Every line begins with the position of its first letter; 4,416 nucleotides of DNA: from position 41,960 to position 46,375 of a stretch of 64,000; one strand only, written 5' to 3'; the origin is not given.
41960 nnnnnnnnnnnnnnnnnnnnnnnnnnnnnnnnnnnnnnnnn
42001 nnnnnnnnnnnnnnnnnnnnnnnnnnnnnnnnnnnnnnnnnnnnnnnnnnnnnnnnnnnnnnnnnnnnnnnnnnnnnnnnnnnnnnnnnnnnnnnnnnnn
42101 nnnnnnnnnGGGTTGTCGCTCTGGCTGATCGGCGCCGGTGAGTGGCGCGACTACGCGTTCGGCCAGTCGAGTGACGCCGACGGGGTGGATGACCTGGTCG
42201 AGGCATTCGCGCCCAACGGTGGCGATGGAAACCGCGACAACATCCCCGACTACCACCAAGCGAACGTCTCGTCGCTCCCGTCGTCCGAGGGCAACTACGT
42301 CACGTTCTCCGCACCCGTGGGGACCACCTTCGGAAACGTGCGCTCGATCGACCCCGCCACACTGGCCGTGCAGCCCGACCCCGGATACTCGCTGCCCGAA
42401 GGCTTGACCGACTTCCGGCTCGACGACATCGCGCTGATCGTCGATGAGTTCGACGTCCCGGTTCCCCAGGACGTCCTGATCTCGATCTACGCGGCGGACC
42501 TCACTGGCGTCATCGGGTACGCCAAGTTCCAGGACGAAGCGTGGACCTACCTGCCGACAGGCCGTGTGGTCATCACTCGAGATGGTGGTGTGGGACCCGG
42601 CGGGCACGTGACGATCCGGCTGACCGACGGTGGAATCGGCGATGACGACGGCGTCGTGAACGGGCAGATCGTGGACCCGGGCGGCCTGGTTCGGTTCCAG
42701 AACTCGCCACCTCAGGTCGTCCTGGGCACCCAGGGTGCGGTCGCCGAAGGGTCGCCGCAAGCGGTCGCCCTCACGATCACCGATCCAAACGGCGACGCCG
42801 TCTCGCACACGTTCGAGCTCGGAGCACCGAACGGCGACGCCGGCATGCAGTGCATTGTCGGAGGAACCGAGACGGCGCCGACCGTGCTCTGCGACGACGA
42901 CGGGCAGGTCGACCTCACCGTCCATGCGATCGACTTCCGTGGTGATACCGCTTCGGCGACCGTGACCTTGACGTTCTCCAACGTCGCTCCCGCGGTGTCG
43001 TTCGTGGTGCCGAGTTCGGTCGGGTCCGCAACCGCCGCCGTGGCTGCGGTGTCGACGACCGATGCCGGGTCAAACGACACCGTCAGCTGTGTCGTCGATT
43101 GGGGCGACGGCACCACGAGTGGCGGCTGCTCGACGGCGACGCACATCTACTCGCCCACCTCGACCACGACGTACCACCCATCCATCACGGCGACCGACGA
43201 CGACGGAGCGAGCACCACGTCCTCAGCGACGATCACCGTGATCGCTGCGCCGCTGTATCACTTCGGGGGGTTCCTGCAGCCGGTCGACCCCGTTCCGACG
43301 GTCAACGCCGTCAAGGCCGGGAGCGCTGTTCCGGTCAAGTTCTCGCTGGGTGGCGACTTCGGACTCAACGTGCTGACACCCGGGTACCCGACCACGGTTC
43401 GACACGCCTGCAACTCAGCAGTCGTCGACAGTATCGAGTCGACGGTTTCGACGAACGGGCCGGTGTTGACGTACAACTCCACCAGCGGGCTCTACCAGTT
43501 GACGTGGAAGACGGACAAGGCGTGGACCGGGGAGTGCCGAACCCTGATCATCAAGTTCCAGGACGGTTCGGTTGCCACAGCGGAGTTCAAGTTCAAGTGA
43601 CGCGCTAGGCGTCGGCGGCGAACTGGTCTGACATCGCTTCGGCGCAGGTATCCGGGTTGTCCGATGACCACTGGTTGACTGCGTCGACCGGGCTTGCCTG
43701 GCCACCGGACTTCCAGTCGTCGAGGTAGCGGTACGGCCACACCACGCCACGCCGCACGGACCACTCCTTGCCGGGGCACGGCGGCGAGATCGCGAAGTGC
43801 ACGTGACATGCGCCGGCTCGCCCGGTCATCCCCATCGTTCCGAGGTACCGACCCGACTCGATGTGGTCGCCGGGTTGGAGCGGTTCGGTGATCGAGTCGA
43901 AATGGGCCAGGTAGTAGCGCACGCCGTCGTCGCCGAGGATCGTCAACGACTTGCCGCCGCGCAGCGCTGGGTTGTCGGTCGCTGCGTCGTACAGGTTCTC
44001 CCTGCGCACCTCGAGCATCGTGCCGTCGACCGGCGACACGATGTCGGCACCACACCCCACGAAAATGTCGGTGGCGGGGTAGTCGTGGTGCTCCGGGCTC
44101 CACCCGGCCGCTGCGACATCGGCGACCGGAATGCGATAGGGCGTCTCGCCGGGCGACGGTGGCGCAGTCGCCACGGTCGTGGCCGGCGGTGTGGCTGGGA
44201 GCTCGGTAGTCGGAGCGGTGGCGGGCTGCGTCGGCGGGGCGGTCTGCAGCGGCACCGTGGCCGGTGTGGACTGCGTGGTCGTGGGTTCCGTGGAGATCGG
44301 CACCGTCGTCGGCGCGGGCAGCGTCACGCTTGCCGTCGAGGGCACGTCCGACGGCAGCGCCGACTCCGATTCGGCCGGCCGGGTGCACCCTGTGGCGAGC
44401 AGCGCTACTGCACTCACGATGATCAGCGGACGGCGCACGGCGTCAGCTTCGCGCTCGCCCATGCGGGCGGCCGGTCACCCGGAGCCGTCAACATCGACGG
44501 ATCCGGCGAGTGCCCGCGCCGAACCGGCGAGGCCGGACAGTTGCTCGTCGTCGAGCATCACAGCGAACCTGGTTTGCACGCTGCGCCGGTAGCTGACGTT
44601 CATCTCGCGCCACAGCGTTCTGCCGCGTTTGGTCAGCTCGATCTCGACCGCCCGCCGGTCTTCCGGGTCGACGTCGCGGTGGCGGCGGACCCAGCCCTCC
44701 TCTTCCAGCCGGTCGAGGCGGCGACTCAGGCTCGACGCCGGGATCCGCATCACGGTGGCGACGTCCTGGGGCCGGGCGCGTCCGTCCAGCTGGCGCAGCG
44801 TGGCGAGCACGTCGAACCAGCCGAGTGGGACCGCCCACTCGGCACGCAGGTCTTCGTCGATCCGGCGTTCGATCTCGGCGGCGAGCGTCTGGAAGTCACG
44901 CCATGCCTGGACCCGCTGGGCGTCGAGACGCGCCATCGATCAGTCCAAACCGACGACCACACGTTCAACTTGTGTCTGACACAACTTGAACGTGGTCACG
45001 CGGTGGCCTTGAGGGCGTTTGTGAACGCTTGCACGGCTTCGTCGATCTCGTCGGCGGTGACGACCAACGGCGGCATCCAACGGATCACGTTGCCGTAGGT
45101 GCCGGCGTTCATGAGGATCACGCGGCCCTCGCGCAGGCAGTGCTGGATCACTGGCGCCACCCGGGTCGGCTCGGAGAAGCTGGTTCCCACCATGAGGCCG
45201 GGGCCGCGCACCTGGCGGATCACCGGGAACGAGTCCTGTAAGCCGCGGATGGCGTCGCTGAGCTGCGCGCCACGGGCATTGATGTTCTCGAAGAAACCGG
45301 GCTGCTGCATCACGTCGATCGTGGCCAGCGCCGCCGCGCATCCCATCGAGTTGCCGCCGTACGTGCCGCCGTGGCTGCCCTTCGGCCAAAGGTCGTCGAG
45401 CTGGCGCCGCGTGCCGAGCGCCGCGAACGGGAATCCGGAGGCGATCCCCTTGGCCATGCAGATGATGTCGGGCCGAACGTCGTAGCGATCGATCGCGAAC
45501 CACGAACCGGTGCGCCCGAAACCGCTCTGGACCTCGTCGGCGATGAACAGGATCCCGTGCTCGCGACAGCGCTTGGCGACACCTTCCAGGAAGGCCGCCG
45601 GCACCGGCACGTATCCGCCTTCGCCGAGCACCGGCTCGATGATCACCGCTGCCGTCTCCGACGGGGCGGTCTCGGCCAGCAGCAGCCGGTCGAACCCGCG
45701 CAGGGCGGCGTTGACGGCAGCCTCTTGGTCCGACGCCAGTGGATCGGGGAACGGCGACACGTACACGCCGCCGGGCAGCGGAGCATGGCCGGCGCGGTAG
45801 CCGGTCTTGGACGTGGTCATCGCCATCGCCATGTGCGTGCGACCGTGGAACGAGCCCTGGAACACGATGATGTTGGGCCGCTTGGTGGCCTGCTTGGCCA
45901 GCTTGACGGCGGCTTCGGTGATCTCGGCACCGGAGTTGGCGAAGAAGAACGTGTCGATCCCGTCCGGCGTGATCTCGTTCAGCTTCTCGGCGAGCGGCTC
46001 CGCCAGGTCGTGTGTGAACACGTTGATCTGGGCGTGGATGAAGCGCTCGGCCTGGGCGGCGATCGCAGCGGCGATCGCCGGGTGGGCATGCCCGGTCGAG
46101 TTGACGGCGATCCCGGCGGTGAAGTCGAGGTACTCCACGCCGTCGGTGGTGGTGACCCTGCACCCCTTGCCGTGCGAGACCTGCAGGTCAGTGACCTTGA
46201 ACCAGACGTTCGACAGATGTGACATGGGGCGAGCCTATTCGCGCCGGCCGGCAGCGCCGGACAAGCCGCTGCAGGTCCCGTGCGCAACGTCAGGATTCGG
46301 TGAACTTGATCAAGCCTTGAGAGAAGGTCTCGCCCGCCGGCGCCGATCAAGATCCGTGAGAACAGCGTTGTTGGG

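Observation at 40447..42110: Three nucleotide-identical 564-bp tandem repeats inside the 2239-aa surface protein gene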

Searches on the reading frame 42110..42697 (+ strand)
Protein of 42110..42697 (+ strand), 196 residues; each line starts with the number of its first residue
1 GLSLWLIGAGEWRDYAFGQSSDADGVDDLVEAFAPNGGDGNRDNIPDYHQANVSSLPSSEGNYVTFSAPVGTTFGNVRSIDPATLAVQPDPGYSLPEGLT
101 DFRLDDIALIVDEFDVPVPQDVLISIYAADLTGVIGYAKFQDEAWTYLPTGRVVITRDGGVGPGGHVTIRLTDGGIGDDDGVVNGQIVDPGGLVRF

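Call 44: find_related_loci(query=A2, collection=metagenome_contigs, flank=10000)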
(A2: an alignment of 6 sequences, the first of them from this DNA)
Query A2 (196 aa) in metagenome_contigs; peptide patterns used: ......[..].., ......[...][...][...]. (x = any residue, [..] = any of these).
600 stretches matched a pattern (row limit reached: there are more); 61 encode a relative of the query (tblastn E <= 1e-3); 60 distinct loci.
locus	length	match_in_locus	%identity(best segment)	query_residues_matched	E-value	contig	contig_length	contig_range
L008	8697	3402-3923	37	10-191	2e-23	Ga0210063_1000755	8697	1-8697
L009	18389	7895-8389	38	21-193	1e-19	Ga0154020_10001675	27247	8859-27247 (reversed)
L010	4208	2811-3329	36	13-191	4e-19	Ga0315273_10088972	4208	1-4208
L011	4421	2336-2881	33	10-196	1e-17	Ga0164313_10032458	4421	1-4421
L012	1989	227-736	32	19-195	2e-16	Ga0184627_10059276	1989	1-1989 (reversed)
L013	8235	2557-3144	35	7-194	5e-16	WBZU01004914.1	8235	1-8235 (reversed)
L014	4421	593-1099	35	22-191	1e-14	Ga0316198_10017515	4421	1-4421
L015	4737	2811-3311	34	22-192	2e-14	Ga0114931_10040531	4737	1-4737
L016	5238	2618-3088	34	22-187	2e-13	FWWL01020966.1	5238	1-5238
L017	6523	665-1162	37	22-196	4e-13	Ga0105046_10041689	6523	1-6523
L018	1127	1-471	34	28-195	4e-12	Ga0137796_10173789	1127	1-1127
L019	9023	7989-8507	33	20-192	6e-12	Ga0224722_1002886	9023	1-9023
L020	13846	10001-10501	36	22-195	6e-14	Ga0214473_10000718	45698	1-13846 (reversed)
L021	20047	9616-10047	33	38-196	6e-11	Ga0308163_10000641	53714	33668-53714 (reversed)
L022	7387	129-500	36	22-143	9e-11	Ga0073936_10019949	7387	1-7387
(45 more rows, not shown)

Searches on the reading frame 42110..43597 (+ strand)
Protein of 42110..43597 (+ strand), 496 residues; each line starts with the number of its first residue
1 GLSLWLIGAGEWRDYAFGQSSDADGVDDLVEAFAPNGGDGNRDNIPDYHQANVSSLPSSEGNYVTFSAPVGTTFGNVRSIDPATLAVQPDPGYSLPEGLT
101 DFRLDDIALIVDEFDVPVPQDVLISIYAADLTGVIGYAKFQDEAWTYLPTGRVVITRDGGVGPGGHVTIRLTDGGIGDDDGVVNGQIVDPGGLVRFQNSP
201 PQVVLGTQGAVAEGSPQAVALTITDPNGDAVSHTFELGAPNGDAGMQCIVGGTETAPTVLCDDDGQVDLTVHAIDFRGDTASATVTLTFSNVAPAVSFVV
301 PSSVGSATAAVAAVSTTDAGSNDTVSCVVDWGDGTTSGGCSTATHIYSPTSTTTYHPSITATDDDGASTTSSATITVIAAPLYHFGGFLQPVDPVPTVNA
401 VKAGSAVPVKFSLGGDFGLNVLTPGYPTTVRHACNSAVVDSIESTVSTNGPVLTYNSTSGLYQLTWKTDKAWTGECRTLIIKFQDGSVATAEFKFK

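Call 21: search_protein_families(library=pfam, proteins=[window:42110-43597:+], max_evalue=1)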
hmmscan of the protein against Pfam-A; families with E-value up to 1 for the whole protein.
window:42110-43597:+ (496 aa): 1 family
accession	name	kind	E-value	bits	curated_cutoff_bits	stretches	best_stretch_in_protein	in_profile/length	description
PF18911.6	PKD_4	-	9.7e-08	32.4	27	1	291-377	1-85/85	PKD domain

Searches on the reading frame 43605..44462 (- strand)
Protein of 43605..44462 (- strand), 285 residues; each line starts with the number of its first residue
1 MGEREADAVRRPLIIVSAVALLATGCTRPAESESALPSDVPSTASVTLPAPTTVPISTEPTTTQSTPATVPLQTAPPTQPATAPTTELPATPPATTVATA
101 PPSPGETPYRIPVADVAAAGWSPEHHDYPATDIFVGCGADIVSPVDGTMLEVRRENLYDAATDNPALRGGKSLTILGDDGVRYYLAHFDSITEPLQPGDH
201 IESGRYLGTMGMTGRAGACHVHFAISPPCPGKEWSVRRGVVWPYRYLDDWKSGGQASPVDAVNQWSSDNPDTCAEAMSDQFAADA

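Call 73: search_protein_families(library=pfam, proteins=[window:43605-44462:-], max_evalue=0.001)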
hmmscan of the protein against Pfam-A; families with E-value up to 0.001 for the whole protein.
window:43605-44462:- (285 aa): 1 family
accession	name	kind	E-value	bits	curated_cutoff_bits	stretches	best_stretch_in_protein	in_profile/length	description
PF01551.29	Peptidase_M23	-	9e-11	42.3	28.7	1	130-226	5-88/96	Peptidase family M23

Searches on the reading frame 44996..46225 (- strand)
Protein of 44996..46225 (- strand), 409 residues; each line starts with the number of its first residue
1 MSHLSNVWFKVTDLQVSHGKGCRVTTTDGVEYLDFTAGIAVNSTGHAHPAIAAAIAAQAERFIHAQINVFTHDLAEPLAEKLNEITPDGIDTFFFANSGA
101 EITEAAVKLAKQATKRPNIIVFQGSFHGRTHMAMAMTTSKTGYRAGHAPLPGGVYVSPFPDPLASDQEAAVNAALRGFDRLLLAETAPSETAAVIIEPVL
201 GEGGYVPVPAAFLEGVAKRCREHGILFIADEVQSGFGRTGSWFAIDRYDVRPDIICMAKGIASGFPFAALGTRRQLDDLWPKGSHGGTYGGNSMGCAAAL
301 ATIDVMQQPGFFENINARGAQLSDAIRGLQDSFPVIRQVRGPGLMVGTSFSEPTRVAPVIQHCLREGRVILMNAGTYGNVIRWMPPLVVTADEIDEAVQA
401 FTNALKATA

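Call 26: search_protein_families(library=pfam, proteins=[window:44996-46225:-], max_evalue=0.001)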
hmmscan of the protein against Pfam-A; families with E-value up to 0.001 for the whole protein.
window:44996-46225:- (409 aa): 1 family
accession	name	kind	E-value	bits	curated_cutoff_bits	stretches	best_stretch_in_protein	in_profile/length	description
PF00202.27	Aminotran_3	-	2.2e-121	405.8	30.5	1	12-405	9-403/403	Aminotransferase class-III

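Call 28: find_encoding_contigs(protein=window:44996-46225:-, flank=10000, max_places=6)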
Protein window:44996-46225:- (409 aa): no gene with exactly this product is on record in the collection.
